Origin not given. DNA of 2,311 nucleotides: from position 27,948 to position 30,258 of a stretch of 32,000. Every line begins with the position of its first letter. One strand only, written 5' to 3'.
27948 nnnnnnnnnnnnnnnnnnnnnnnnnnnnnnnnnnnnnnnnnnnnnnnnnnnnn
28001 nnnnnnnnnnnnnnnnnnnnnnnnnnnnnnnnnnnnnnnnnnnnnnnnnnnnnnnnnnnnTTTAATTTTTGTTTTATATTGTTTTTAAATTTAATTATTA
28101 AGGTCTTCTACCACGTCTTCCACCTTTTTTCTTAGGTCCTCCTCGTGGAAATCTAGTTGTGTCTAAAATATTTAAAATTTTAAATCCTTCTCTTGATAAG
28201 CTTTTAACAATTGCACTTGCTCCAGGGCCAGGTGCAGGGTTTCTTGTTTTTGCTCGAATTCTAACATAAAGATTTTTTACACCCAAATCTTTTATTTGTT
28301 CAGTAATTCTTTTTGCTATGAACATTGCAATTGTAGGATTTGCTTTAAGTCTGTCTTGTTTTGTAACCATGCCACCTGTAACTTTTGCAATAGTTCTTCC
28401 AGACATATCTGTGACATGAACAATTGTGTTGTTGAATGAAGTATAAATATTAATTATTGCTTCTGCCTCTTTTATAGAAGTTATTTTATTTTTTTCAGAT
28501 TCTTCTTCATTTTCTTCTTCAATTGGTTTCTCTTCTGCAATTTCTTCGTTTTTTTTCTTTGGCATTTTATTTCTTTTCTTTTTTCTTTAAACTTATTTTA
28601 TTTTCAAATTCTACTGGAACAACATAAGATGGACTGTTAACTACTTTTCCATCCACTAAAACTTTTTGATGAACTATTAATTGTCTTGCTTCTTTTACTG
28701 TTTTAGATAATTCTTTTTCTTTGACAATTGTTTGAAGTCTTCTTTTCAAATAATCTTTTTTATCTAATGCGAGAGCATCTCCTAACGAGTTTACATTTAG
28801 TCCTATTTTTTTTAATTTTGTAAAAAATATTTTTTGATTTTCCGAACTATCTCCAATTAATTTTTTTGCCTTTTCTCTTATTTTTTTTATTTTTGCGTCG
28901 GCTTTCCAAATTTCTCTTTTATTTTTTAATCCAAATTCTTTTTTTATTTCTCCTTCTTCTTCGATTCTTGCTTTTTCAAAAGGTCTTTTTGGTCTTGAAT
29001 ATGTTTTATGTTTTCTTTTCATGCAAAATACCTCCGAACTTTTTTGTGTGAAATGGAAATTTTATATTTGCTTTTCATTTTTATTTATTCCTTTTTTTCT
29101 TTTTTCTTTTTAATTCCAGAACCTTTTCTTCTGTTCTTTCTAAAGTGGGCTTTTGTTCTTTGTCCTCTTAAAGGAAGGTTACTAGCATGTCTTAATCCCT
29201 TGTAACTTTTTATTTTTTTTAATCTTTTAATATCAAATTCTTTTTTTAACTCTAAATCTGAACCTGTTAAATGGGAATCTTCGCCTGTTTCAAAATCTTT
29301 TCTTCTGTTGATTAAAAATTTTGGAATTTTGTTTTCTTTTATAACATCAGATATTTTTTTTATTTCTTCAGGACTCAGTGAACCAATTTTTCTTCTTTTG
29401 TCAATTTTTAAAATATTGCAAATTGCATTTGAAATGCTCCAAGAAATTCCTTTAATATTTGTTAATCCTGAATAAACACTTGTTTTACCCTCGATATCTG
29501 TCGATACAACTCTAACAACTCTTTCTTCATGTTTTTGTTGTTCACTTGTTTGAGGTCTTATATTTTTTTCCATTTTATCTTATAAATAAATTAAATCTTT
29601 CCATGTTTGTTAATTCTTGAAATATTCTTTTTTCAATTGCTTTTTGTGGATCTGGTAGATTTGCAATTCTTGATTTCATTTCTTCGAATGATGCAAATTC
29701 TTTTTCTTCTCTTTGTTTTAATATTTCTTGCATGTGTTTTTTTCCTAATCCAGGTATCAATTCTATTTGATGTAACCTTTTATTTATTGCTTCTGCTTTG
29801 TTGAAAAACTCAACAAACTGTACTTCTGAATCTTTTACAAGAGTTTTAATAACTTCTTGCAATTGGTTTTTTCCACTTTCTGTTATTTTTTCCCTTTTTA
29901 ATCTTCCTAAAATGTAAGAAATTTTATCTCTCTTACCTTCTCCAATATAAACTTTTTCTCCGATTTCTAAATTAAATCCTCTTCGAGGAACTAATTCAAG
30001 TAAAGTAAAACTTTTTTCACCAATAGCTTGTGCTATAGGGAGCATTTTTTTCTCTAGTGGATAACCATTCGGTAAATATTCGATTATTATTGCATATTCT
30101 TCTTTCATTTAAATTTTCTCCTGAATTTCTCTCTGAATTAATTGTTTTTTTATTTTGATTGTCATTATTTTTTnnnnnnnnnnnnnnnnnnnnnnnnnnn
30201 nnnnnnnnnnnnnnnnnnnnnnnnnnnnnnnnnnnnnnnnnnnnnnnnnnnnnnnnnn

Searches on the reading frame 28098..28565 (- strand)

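Call 7: search_protein_families(library=pfam, proteins=[window:28098-28565:-], max_evalue=0.01)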
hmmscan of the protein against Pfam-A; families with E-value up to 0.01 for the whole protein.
window:28098-28565:- (155 aa): 1 family
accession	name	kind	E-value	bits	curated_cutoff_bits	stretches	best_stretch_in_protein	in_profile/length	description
PF00411.24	Ribosomal_S11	-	5.5e-27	94.8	25.1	1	37-151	2-110/110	Ribosomal protein S11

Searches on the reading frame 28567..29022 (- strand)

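Call 7: search_protein_families(library=pfam, proteins=[window:28567-29022:-], max_evalue=0.01)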
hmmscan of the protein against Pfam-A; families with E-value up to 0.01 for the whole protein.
window:28567-29022:- (151 aa): 1 family
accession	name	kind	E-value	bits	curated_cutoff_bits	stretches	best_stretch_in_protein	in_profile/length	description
PF01479.30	S4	-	4.2e-14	52.4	22.8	1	94-136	1-43/48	S4 domain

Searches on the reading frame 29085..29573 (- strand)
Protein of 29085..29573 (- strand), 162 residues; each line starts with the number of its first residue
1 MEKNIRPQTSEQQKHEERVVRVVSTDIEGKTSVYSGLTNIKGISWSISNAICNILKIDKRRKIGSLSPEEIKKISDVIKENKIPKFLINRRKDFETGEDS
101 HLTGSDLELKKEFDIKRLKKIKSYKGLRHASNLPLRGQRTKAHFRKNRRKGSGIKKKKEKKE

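Call 7: search_protein_families(library=pfam, proteins=[window:29085-29573:-], max_evalue=0.01)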
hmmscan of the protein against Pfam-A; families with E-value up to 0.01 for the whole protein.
window:29085-29573:- (162 aa): 2 families
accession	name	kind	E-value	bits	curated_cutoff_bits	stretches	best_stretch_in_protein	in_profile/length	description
PF00416.27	Ribosomal_S13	-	4e-35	121.5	31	1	21-145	1-127/128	Ribosomal protein S13/S18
PF14859.11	Colicin_M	-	0.0058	16.2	27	1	63-105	157-200/281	Colicin M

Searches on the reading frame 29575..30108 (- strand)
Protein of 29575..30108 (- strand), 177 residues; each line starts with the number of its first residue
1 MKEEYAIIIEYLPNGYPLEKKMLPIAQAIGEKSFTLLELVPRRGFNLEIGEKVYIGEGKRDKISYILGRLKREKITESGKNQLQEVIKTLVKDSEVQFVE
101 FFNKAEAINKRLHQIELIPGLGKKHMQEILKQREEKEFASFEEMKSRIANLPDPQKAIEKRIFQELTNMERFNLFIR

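Call 7: search_protein_families(library=pfam, proteins=[window:29575-30108:-], max_evalue=0.01)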
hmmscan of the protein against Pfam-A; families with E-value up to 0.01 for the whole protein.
window:29575-30108:- (177 aa): 3 families
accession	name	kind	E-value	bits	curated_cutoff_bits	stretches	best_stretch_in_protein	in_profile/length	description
PF04919.18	DUF655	-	4.4e-55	186.9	22.2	1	3-176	2-180/181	Protein of unknown function (DUF655)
PF14579.12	HHH_6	-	0.00013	22.6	25.6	1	117-150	29-63/90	Helix-hairpin-helix motif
PF04912.19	Dynamitin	-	0.0039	17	31.8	1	76-171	190-287/396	Dynamitin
